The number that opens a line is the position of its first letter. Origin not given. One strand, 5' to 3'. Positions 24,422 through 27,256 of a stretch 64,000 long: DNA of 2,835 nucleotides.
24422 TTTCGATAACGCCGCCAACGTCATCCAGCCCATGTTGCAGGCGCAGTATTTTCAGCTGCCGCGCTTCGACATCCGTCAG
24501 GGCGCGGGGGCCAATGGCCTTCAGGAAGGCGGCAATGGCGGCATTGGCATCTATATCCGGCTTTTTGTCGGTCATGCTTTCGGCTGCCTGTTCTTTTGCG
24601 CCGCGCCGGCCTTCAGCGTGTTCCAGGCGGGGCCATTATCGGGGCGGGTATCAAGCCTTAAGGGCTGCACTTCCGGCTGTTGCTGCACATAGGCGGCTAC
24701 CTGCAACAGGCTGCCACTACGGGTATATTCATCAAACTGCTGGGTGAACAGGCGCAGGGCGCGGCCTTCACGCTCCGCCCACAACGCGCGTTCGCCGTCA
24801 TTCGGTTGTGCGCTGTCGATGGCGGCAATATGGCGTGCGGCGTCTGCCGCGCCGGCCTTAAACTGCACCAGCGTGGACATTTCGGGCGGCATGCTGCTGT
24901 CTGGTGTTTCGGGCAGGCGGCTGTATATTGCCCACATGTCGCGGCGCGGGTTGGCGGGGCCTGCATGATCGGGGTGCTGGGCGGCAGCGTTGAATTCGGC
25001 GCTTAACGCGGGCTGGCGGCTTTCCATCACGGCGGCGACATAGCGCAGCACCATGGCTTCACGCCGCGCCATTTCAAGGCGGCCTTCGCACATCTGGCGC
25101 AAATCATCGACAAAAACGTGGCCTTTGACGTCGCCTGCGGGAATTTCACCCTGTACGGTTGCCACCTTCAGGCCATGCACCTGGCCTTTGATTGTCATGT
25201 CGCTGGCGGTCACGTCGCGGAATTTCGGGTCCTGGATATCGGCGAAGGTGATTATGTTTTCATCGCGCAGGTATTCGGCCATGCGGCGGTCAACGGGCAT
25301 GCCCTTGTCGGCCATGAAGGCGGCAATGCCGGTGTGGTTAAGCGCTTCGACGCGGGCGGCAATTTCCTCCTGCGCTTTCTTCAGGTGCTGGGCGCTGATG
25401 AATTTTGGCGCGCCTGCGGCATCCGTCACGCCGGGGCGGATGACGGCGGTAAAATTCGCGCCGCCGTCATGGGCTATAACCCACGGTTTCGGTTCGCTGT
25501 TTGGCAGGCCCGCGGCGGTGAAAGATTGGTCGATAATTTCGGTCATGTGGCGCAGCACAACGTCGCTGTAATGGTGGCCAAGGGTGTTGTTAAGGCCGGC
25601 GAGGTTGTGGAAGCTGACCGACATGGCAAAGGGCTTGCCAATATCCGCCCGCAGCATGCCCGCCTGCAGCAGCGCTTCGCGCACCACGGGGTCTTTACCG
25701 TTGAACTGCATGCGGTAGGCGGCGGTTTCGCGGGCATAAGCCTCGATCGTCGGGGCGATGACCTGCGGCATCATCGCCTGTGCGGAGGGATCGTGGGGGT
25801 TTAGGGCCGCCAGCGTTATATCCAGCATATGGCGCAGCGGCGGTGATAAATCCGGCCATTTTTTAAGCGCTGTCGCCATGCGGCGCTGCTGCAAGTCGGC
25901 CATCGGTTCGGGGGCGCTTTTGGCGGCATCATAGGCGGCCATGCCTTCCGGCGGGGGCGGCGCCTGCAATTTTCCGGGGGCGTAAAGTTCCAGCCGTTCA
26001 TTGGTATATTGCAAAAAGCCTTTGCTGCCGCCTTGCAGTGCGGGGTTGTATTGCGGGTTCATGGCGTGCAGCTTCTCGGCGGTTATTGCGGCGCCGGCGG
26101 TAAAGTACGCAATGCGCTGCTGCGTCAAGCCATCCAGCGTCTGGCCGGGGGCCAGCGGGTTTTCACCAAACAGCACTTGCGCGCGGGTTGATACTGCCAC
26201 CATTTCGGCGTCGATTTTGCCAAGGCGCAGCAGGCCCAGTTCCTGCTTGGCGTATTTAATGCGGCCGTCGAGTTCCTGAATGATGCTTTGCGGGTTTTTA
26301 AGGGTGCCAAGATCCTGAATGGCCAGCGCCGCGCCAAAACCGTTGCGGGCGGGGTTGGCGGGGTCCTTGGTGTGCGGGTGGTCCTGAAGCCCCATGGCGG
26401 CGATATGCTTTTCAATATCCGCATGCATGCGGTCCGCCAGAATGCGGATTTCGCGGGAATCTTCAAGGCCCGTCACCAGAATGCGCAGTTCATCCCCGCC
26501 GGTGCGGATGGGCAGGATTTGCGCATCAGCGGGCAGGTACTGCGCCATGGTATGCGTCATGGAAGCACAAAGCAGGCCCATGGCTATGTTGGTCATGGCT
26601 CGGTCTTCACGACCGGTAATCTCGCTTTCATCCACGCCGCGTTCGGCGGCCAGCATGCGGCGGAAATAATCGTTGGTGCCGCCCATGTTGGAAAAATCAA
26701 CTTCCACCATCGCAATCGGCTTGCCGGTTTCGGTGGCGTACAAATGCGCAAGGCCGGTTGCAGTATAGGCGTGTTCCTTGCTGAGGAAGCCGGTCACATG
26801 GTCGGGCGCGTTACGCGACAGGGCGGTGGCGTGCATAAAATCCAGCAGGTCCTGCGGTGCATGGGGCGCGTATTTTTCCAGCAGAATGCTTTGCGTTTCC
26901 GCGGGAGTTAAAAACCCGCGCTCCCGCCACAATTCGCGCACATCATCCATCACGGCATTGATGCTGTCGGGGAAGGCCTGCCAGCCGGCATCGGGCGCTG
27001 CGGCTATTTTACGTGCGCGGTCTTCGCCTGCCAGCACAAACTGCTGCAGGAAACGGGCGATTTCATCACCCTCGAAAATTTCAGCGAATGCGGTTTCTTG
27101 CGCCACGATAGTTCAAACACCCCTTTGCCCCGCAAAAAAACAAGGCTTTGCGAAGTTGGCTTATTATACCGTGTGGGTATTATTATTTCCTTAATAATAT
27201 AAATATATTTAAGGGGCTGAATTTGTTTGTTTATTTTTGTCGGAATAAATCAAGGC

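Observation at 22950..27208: Candidate uncharacterised operon: tandem degenerate cyclase-like protein + coupled 57-aa ORF + CorA-topology membrane protein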

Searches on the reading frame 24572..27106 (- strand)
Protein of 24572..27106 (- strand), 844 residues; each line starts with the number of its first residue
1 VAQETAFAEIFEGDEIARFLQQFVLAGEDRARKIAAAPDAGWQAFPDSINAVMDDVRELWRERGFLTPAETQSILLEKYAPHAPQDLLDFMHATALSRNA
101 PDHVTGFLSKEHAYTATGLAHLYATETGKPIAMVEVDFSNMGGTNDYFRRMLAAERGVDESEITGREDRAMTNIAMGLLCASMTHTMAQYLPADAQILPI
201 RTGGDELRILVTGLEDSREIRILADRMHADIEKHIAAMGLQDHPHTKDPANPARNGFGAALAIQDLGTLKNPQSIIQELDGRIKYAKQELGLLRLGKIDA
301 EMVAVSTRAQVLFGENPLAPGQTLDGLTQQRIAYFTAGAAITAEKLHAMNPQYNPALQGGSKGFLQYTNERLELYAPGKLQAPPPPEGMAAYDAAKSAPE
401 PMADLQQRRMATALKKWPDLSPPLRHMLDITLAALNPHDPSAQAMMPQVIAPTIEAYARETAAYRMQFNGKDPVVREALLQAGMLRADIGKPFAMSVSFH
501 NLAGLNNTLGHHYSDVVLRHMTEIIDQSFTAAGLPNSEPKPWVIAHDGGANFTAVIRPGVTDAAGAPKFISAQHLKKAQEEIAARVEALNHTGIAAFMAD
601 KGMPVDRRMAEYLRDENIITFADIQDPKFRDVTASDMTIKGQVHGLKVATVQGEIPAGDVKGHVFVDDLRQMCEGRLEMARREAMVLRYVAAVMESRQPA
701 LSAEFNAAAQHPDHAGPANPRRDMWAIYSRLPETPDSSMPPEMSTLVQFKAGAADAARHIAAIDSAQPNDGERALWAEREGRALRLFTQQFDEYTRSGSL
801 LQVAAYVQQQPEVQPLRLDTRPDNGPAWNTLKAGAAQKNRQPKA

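Call 3: search_protein_families(library=pfam, proteins=[window:24572-27106:-], max_evalue=1)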
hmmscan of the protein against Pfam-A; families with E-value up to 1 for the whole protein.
window:24572-27106:- (844 aa): 1 family
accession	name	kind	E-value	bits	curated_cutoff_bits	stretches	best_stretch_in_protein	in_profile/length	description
PF00990.26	GGDEF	-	6.3e-05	23.2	23.8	1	494-530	35-71/161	Diguanylate cyclase, GGDEF domain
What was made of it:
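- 24572..27106 (-): 844-aa tandem GGDEF-type palm protein ('big'): N-terminal helical domain, palm 1, helical linker, palm 2, variable helical or disordered C-terminus. Pfam GGDEF scores 23.2 bits, just under the 23.8 threshold (call 3).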

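Call 4: search_protein_families(library=padloc, proteins=[window:24572-27106:-], max_evalue=1)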
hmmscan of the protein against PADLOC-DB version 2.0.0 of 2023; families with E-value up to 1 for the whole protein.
window:24572-27106:- (844 aa): 0 families

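Call 5: search_protein_families(library=ncbifam, proteins=[window:24572-27106:-], max_evalue=1)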
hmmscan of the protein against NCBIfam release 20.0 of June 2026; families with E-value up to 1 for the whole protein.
window:24572-27106:- (844 aa): 4 families
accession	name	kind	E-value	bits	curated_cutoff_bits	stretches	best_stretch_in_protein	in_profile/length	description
TIGR00254.1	GGDEF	domain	0.0001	22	37.4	1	501-531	46-76/168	diguanylate cyclase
NF045673.1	c-di-GMPRcptLapD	equivalog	0.0011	17.3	1020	1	493-600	268-370/647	cyclic di-GMP receptor LapD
NF051473.1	DigCycDgcsShew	equivalog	0.0081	15.6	400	0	500-529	175-204/291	diguanylate cyclase DgcS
NF007423.1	PRK09966.1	equivalog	0.046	12.6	325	1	196-237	311-352/390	diguanylate cyclase DgcN/YfiN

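Call 6: find_homologous_proteins(query=window:24572-27106:-)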
Query window:24572-27106:- (844 aa): 68 proteins with E <= 0.001 among 8000 candidates.
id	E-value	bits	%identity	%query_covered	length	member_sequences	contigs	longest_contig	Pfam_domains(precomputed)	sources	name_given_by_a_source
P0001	0.0e+0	1902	100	100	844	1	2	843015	-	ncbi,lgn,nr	ncbi:MAG: hypothetical protein PW788_12160 [Micavibrio sp.]|nr:hypothetical protein [Micavibrio sp.]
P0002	0.0e+0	1612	85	100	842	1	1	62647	-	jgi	-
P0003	0.0e+0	1092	62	95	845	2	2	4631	-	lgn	-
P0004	0.0e+0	1091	61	97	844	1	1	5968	-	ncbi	-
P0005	3.3e-201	689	43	95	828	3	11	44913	-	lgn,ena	-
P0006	1.1e-198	681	45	95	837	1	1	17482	-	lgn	-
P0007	3.7e-191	656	42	95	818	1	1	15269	-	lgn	-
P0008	1.1e-186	641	41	96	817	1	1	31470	-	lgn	-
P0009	5.8e-185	635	42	96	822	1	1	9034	-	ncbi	-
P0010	1.0e-181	624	40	96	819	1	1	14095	-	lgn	-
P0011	7.3e-174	598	44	82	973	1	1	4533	-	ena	-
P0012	8.9e-174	598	44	82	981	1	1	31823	-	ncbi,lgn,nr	ncbi:MAG: hypothetical protein EPN97_14875 [Alphaproteobacteria bacterium]|nr:MAG: hypothetical prot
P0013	5.8e-173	595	44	82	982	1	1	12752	-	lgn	-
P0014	5.2e-172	592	44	83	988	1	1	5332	-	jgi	jgi:hypothetical protein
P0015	4.0e-171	589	43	84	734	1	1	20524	-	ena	-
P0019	2.8e-164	567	43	82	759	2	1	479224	-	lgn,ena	-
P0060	1.4e-105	373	33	81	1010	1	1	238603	-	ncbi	-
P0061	1.1e-92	330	33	80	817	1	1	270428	-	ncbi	-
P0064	8.9e-72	261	38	34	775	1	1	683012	-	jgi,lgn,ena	-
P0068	5.1e-46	176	36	30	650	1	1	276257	PF00990.27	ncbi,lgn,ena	-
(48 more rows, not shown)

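Call 9: find_encoding_contigs(protein=P0006, flank=8000, max_places=2)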
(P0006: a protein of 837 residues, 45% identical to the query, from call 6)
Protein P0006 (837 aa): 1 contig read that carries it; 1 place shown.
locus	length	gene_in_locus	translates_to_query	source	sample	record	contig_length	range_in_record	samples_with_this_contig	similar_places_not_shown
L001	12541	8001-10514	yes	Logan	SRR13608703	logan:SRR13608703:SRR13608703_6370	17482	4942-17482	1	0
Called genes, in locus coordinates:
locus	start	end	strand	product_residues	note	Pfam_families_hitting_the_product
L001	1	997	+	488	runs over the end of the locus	PF01565:FAD_binding_4, PF04030:ALO (weak)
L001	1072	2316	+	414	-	PF01590:GAF, PF13185:GAF_2, PF13492:GAF_3 (faint), PF00512:HisKA, PF02518:HATPase_c, PF13581:HATPase_c_2 (weak)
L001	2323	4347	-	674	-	PF01145:Band_7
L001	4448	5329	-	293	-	PF00483:NTP_transferase, PF12804:NTP_transf_3 (faint)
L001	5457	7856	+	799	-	PF01435:Peptidase_M48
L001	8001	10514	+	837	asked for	-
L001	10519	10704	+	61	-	-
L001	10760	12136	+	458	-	-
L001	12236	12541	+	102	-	?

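Call 10: find_encoding_contigs(protein=P0015, flank=8000, max_places=2)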
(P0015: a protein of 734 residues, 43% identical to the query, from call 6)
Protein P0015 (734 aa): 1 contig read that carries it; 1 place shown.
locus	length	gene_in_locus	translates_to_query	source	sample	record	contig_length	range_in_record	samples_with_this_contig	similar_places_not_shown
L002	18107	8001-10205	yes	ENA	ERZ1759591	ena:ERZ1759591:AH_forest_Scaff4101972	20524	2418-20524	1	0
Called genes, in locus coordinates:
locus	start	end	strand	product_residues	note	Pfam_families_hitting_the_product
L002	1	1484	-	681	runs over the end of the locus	PF01145:Band_7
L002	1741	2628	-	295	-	PF00483:NTP_transferase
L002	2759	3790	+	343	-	-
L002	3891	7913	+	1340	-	PF02040:ArsB, PF03600:CitMHS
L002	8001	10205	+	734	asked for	-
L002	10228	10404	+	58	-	-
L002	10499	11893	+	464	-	-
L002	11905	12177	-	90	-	-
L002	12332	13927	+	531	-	PF00117:GATase, PF07722:Peptidase_C26, PF02540:NAD_synthase (weak), PF00958:GMP_synt_C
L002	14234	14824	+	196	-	PF13679:Methyltransf_32 (weak), PF05175:MTS (weak), PF02390:Methyltransf_4 (weak), PF13847:Methyltransf_31, PF08241:Methyltransf_11 (weak), PF08242:Methyltransf_12, PF13649:Methyltransf_25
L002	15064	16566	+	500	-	PF00478:IMPDH, PF00571:CBS, PF01070:FMN_dh, PF03060:NMO, PF00977:His_biosynth (faint), PF01645:Glu_synthase (weak)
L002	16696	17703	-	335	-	PF00586:AIRS, PF02769:AIRS_C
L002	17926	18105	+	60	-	?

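Call 11: find_encoding_contigs(protein=P0060, flank=8000, max_places=1)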
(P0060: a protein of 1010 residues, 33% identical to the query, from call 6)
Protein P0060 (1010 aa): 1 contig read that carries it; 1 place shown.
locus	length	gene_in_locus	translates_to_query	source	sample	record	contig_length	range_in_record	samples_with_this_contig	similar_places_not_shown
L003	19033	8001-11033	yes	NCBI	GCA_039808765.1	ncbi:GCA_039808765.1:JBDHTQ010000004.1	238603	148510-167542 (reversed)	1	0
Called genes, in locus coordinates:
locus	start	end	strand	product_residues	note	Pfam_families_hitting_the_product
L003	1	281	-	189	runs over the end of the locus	PF06114:Peptidase_M78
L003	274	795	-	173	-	-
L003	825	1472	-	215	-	PF26915:Phage_P4_cII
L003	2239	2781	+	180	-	-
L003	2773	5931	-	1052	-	-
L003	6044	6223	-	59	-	PF12728:HTH_17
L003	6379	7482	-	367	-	PF00589:Phage_integrase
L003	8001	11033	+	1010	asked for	-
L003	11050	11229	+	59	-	-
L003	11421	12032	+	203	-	PF00702:Hydrolase, PF13419:HAD_2 (faint)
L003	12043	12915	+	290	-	PF00126:HTH_1, PF03466:LysR_substrate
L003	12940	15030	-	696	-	PF03797:Autotransporter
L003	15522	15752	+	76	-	PF20068:Amphi-Trp (weak)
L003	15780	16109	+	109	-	PF13453:Zn_ribbon_TFIIB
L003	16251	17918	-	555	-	PF01602:Adaptin_N (faint), PF13646:HEAT_2 (faint)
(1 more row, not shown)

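Call 12: find_encoding_contigs(protein=P0061, flank=8000, max_places=1)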
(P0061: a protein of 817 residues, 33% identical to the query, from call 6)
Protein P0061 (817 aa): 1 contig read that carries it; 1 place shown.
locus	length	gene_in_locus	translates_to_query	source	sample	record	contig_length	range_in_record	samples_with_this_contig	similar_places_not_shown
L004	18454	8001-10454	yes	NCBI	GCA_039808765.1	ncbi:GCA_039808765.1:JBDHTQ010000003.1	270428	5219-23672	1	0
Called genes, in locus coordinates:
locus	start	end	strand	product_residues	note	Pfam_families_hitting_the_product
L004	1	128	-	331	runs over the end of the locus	PF01464:SLT (weak)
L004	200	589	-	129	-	PF06305:LapA_dom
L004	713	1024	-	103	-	PF00216:Bac_DNA_binding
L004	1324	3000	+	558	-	PF00669:Flagellin_N, PF00700:Flagellin_C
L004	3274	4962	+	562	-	PF00669:Flagellin_N, PF00700:Flagellin_C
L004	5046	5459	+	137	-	-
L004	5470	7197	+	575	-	PF02465:FliD_N, PF07196:Flagellin_IN (weak), PF07195:FliD_C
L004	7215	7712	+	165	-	PF02561:FliS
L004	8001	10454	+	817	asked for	-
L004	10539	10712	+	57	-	-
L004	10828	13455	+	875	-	PF13188:PAS_8 (faint), PF13426:PAS_9 (weak), PF00989:PAS (weak), PF08448:PAS_4 (weak), PF13426:PAS_9 (weak), PF00512:HisKA, PF02518:HATPase_c, PF00072:Response_reg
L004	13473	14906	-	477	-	PF00875:DNA_photolyase, PF03441:FAD_binding_7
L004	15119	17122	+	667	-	-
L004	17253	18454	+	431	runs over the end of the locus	-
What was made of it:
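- One genome has two paralogous pairs, one of them beside an integrase/P4-like island (calls 11, 12).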

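Call 13: find_encoding_contigs(protein=P0019, flank=8000, max_places=1)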
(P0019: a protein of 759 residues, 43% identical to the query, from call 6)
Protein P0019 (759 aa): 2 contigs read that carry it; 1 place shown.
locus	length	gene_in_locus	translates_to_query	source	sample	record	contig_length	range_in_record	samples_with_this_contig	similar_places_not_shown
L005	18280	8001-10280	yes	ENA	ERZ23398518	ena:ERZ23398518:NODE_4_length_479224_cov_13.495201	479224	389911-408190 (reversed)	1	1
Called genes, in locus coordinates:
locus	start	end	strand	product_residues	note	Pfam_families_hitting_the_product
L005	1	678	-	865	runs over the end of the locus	PF17900:Peptidase_M1_N, PF01433:Peptidase_M1, PF11940:DUF3458, PF17432:DUF3458_C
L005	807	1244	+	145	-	-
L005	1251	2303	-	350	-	PF01018:GTP1_OBG, PF01926:MMR_HSR1, PF02421:FeoB_N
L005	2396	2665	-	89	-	PF01016:Ribosomal_L27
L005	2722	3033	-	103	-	PF00829:Ribosomal_L21p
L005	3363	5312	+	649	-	PF00989:PAS, PF13188:PAS_8 (faint), PF08447:PAS_3, PF08448:PAS_4, PF13426:PAS_9 (weak), PF00512:HisKA, PF02518:HATPase_c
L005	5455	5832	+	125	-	PF00072:Response_reg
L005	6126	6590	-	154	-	PF00578:AhpC-TSA, PF08534:Redoxin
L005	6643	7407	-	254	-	-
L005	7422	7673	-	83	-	PF13441:Gly-zipper_YMGG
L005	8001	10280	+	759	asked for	-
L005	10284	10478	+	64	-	-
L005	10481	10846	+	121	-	-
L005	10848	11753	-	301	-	PF00892:EamA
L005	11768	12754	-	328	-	PF12796:Ank_2, PF13637:Ank_4, PF13857:Ank_5, PF12796:Ank_2, PF13637:Ank_4 (weak), PF13637:Ank_4, PF13857:Ank_5, PF00023:Ank, +3 more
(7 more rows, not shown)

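Call 14: find_encoding_contigs(protein=P0064, flank=8000, max_places=1)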
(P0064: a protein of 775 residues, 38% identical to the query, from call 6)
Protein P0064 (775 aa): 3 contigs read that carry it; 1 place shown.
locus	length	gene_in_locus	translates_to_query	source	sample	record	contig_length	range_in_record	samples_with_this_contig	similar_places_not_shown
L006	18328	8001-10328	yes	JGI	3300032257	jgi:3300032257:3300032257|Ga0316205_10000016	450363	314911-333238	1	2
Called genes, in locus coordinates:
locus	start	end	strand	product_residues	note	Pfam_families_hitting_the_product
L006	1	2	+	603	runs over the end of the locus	PF02776:TPP_enzyme_N, PF00205:TPP_enzyme_M, PF02775:TPP_enzyme_C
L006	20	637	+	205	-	PF01842:ACT (weak), PF22629:ACT_AHAS_ss, PF13710:ACT_5 (weak), PF10369:ALS_ss_C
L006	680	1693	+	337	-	PF07991:KARI_N, PF01450:KARI_C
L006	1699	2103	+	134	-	PF00383:dCMP_cyt_deam_1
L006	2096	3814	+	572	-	PF00920:ILVD_EDD_N, PF24877:ILV_EDD_C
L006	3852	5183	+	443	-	PF00206:Lyase_1, PF14698:ASL_C2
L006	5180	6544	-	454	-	PF13489:Methyltransf_23, PF01209:Ubie_methyltran (weak), PF13847:Methyltransf_31, PF08241:Methyltransf_11, PF08242:Methyltransf_12, PF13649:Methyltransf_25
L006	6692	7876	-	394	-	-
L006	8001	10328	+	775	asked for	-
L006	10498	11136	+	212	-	PF04773:FecR (weak)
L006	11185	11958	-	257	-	PF00702:Hydrolase, PF13419:HAD_2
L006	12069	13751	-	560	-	PF01019:G_glu_transpept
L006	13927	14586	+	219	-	-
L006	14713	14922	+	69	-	PF03831:YjdM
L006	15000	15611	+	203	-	PF00857:Isochorismatase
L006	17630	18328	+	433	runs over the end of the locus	PF00990:GGDEF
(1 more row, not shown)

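Call 18: search_solved_structures(query=A2, max_evalue=10, show_alignments=3)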
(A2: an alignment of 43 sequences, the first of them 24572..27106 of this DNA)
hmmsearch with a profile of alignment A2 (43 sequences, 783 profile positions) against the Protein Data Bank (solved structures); distinct sequences matched with E-value up to 10: 12.
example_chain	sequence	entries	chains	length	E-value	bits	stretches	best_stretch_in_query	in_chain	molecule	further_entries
1ks9_A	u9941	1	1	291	0.61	11.9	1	36-109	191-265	2-DEHYDROPANTOATE 2-REDUCTASE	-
1yjq_A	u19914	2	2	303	0.65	11.8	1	36-109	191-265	2-dehydropantoate 2-reductase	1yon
2ofp_A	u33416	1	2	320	0.72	11.7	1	36-109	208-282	Ketopantoate reductase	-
4urq_U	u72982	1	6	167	0.88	11.4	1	499-564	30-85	DIGUANYLATE CYCLASE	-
2ozf_A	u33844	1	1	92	1.2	10.9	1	194-217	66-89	Ezrin-radixin-moesin-binding phosphoprotein 50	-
4q3h_A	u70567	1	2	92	1.2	10.9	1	194-217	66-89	Na(+)/H(+) exchange regulatory cofactor NHE-RF1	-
4urs_A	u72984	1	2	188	1.5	10.6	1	499-565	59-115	DIGUANYLATE CYCLASE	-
8pjt_A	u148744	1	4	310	1.5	10.6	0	242-261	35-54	SAKe6DEref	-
2jxo_A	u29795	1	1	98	1.6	10.5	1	194-216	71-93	Ezrin-radixin-moesin-binding phosphoprotein 50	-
2kjd_A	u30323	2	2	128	1.7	10.4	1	194-218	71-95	Sodium/hydrogen exchange regulatory cofactor NHE-RF1 | Na(+)/H(+) exchange regulatory cofactor NHE-RF1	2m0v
8pjv_A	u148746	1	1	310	1.7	10.4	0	242-261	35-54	SAKe6DR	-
6rqr_A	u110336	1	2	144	2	10.2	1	194-218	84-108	Na(+)/H(+) exchange regulatory cofactor NHE-RF1,Cystic fibrosis transmembrane conductance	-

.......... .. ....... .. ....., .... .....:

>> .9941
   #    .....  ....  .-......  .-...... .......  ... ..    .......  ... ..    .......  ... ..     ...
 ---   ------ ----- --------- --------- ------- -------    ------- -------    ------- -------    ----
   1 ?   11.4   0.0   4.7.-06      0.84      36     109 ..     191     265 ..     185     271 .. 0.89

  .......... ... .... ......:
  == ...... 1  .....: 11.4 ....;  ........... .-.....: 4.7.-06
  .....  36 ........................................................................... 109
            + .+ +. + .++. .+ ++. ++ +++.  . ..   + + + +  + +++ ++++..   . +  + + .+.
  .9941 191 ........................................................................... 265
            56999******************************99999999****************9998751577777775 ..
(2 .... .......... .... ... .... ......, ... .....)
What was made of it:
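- Tried and rejected: A PDB sequence search with the whole-protein profile A2 found nothing significant (call 18).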

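Call 32: predict_structure(alignment_id=A2)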
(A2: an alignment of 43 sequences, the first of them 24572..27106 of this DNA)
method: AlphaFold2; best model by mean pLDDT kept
length: 844 residues; sequences in the alignment: 43
mean_pLDDT: 89.5   pTM: 0.85
mean pLDDT of the five models: 89.5, 89.0, 87.4, 87.3, 86.2
residues with pLDDT >= 90: 620; 70-90: 162; 50-70: 26; < 50: 36
segments of 3 or more residues with pLDDT < 50: 1-3, 706-717, 825-844
pLDDT, mean of each block of 10 residues (from residue 1): 67 92 94 94 94 97 96 95 95 95 92 95 96 96 95 96 89 96 94 93 91 92 96 98 91 95 94 85 94 96 92 87 93 96 97 96 97 76 92 91 94 95 95 93 92 96 93 94 91 97 90 90 97 91 93 96 91 97 96 93 83 91 91 85 94 96 94 92 89 76 47 50 83 91 95 93 90 93 92 90 88 67 49 37 28
secondary structure, 60 per line:
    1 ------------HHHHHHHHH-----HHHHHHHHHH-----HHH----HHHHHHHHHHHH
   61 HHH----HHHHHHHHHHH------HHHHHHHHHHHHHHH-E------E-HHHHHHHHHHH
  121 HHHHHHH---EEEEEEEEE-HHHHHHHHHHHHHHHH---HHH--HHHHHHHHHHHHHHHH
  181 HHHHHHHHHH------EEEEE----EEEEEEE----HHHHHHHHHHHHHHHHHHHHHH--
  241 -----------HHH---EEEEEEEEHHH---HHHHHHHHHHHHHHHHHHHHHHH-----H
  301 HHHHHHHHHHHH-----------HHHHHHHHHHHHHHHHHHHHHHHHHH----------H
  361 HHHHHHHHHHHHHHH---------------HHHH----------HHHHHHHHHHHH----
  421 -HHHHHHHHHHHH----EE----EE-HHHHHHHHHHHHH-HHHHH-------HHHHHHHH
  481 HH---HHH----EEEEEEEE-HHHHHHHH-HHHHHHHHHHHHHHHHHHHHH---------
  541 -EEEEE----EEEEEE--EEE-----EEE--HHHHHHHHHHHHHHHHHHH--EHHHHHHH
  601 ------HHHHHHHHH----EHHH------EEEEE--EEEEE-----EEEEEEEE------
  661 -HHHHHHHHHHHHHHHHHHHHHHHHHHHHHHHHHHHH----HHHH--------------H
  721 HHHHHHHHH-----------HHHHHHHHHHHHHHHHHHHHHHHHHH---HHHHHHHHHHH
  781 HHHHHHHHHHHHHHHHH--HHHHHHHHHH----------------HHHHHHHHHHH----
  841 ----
elements in order (helices of 4 or more, strands of 3 or more residues): H13-21 H27-36 H49-63 H68-78 H85-99 H110-127 E131-139 H141-156 H165-190 E197-201 E206-212 H217-238 E258-265 H272-294 H300-312 H324-349 H360-375 H391-394 H405-416 H422-433 H447-459 H461-465 H473-482 E493-500 H502-509 H511-531 E542-546 E551-556 E559-561 E567-569 H572-590 H594-600 H607-615 E630-634 E637-641 E647-654 H662-697 H702-705 H720-729 H741-766 H770-797 H800-809 H826-836
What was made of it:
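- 24572..27106 (-): AF2 model has pLDDT 89.5 and pTM 0.85 (call 32).
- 25142..25639 (-): Palm 2 (aa 490-655), a degenerate copy. It has S498 in place of the metal Asp and HDGGANF (nt 25451..25471) in place of GGDEF, but retains N506, G510-H511, D515, K628 and R630. The secondary-structure order matches palm 1 (call 32).
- On GGDEF domain superfamily (PF00990): The secondary-structure order is repeated at aa 131-294 and 493-697 (call 32).
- pTM 0.85 indicates one rigid multi-domain body (call 32).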
